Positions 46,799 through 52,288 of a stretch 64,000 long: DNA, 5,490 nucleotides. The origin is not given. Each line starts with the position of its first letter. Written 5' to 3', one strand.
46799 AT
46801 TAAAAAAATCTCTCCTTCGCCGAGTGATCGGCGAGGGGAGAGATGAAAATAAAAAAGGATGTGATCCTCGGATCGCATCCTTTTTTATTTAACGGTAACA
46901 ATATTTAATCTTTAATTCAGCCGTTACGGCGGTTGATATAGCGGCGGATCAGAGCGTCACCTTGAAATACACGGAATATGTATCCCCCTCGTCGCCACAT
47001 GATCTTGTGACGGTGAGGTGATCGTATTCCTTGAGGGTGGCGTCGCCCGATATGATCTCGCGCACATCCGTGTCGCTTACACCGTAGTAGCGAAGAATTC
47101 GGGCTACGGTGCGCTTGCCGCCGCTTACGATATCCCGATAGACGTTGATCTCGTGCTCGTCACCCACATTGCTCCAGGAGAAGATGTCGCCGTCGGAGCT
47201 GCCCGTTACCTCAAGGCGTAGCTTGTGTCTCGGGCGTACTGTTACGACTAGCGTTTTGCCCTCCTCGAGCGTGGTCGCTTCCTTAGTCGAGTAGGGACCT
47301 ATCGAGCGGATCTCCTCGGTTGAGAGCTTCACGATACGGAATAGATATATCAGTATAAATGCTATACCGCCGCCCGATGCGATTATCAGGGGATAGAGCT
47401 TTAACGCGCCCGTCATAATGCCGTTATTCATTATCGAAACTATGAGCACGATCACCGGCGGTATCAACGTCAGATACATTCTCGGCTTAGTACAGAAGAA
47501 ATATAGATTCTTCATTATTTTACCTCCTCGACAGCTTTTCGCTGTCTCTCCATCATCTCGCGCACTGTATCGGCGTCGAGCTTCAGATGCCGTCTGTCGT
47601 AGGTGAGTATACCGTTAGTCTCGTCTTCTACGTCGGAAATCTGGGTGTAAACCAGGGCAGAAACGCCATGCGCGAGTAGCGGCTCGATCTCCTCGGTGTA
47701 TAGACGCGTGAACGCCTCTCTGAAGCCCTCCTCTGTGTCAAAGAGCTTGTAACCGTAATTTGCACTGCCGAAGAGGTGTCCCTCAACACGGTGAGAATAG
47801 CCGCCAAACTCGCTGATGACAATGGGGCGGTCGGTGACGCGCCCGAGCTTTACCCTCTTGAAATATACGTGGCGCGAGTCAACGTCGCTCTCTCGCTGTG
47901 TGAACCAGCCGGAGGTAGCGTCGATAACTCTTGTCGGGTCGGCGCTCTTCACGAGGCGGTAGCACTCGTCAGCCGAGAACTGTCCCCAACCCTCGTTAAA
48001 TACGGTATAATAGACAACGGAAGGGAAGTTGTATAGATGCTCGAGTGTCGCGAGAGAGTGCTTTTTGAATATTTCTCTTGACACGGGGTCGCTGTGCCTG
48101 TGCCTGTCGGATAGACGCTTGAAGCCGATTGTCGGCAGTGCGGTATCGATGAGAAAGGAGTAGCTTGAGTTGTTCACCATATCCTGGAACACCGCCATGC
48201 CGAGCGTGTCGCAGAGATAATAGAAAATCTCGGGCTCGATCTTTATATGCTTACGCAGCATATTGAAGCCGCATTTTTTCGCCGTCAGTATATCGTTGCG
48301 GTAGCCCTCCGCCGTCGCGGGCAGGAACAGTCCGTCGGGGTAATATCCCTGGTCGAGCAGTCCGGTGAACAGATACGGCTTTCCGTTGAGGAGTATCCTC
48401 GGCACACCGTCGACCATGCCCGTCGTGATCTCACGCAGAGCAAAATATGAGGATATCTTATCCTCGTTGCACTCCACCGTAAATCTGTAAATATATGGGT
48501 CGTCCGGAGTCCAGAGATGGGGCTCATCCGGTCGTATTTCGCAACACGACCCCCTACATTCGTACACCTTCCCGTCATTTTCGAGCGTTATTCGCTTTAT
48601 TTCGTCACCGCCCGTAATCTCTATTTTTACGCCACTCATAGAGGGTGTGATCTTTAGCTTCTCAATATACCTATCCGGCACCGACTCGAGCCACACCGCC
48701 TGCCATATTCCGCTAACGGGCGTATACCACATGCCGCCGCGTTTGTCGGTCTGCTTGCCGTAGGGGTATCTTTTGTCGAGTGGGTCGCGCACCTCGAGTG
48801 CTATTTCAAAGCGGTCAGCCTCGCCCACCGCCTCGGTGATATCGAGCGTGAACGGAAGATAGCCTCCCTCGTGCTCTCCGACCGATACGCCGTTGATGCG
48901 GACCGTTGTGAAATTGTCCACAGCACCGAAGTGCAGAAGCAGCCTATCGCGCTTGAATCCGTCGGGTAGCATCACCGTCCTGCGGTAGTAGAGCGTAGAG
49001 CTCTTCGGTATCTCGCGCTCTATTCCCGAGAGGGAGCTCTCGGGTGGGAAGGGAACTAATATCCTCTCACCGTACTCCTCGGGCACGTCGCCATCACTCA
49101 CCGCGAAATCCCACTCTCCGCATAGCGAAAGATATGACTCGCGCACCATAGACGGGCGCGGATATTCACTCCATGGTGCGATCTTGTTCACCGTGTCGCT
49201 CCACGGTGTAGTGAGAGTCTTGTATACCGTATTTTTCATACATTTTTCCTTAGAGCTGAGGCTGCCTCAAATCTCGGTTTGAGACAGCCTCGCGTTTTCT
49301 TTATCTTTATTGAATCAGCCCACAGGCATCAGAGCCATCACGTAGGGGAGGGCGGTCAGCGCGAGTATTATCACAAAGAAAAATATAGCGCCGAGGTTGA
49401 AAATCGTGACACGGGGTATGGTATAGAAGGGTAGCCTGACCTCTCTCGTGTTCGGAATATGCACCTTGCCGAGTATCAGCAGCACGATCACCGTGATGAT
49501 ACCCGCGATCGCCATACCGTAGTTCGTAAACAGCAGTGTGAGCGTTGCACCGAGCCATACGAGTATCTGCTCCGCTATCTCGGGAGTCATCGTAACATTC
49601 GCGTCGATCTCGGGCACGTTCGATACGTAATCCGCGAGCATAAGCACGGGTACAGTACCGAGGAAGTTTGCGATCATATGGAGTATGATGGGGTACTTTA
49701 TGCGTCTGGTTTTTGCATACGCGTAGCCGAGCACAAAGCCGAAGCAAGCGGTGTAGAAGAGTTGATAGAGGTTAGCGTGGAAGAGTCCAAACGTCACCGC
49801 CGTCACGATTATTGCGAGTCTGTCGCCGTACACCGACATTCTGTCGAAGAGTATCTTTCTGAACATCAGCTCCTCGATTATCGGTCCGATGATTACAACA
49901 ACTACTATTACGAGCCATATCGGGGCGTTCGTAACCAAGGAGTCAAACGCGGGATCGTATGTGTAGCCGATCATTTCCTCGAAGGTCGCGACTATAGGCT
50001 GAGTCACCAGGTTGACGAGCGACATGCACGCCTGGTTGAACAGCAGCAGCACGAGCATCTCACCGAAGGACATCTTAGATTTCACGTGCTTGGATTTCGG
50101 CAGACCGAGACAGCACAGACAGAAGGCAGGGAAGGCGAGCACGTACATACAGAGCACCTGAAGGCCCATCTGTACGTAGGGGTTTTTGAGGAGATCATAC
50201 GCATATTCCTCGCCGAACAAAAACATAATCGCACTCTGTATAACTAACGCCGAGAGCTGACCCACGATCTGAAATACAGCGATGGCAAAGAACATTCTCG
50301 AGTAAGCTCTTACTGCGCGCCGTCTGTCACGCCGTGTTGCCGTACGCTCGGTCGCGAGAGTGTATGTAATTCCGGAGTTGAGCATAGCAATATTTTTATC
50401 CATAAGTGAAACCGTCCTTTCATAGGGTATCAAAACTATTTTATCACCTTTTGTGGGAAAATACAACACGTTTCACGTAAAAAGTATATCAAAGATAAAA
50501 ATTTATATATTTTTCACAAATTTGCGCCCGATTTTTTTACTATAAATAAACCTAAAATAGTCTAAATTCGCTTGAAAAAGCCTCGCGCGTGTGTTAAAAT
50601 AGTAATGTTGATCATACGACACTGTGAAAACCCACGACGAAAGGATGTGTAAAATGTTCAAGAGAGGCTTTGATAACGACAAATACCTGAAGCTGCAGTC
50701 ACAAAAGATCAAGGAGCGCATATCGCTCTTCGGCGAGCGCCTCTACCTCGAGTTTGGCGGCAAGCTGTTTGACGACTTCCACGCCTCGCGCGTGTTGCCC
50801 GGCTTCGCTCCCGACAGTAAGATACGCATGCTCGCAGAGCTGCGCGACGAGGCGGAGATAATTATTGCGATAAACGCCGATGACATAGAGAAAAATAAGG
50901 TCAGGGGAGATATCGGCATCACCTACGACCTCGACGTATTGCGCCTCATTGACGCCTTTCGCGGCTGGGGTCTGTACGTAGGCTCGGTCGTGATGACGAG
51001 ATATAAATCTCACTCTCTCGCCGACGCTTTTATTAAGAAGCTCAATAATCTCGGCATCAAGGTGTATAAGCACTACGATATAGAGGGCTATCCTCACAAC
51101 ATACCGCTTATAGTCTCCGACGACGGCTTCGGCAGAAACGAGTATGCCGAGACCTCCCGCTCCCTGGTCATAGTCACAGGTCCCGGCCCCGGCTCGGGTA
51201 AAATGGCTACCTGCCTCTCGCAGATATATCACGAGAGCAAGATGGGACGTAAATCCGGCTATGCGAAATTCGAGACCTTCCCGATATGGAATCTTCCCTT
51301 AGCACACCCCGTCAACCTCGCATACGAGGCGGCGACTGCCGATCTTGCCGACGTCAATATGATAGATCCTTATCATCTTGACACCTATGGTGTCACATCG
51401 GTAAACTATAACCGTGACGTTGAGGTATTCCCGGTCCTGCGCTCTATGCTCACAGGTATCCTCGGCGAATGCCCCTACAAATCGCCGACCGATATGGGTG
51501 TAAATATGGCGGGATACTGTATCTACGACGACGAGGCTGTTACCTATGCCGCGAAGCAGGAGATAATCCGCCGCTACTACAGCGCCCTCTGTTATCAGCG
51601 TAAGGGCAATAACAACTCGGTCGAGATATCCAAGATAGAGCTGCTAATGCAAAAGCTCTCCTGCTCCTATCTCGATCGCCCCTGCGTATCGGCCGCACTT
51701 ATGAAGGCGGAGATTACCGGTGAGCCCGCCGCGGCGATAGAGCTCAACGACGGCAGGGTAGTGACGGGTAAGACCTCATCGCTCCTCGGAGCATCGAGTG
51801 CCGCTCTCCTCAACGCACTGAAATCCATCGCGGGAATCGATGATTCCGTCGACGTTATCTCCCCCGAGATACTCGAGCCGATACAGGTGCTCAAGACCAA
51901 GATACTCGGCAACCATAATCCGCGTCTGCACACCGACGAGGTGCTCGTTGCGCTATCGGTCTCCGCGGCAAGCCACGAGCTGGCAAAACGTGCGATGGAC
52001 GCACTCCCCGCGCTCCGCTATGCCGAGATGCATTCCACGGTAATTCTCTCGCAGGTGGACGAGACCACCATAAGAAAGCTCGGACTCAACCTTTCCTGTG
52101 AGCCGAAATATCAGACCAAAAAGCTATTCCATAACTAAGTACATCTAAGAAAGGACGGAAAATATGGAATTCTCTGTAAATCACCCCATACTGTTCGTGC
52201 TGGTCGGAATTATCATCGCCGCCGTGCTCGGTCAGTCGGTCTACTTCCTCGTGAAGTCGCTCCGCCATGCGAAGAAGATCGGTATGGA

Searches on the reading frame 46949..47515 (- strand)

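Call 11: search_protein_families(library=pfam, proteins=[window:46949-47515:-], max_evalue=0.001)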
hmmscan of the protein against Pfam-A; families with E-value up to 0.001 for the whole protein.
window:46949-47515:- (188 aa): 0 families

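Call 86: search_protein_families(library=pfam, proteins=[window:46949-47515:-], max_evalue=5)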
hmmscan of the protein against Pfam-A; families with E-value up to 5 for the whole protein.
window:46949-47515:- (188 aa): 2 families
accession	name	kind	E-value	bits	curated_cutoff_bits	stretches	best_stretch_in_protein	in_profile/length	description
PF01978.25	TrmB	-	0.087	13.1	25.6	1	120-155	8-43/68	Sugar-specific transcriptional regulator TrmB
PF16771.11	RTT107_BRCT_6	-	0.15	12.7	27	1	121-151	9-38/114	Regulator of Ty1 transposition protein 107 BRCT domain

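Call 94: search_protein_families(library=padloc, proteins=[window:46949-47515:-], max_evalue=0.01)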
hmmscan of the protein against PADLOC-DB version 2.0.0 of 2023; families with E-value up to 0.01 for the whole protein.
window:46949-47515:- (188 aa): 0 families

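Call 95: search_protein_families(library=ncbifam, proteins=[window:46949-47515:-], max_evalue=0.01)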
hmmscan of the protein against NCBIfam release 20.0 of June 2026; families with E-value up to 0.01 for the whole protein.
window:46949-47515:- (188 aa): 0 families

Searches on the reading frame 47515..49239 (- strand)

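Call 11: search_protein_families(library=pfam, proteins=[window:47515-49239:-], max_evalue=0.001)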
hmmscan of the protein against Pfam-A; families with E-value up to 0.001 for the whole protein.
window:47515-49239:- (574 aa): 4 families
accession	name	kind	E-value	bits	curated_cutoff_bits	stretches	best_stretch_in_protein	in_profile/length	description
PF02837.24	Glyco_hydro_2_N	-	1.9e-11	44.6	28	1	78-188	61-169/169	Glycosyl hydrolases family 2, sugar binding domain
PF22666.2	Glyco_hydro_2_N2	-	2.5e-08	34.6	27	1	81-158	48-125/167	Glycosyl hydrolase 2 galactose-binding domain-like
PF02836.23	Glyco_hydro_2_C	-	4.6e-07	29.7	21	1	282-447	8-170/302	Glycosyl hydrolases family 2, TIM barrel domain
PF00703.27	Glyco_hydro_2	-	0.00012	23.3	23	1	227-267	68-107/109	Glycosyl hydrolases family 2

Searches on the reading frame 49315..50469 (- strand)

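Call 11: search_protein_families(library=pfam, proteins=[window:49315-50469:-], max_evalue=0.001)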
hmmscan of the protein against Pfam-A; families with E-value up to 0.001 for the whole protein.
window:49315-50469:- (384 aa): 1 family
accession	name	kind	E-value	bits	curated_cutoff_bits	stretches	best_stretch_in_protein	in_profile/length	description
PF02517.21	Rce1-like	-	3.9e-22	78.8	22.4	1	184-270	4-93/93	Type II CAAX prenyl endopeptidase Rce1-like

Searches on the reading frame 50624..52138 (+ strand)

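Call 11: search_protein_families(library=pfam, proteins=[window:50624-52138:+], max_evalue=0.001)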
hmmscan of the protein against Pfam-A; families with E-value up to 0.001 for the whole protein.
window:50624-52138:+ (504 aa): 2 families
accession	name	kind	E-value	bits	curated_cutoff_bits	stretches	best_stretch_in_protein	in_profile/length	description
PF08903.17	DUF1846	-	2.8e-176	585.7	27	1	15-345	2-332/333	Domain of unknown function DUF1846, N-terminal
PF20921.3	DUF1846_C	-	2.5e-66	222.6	27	1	351-502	2-153/153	Domain of unknown function DUF1846, C-terminal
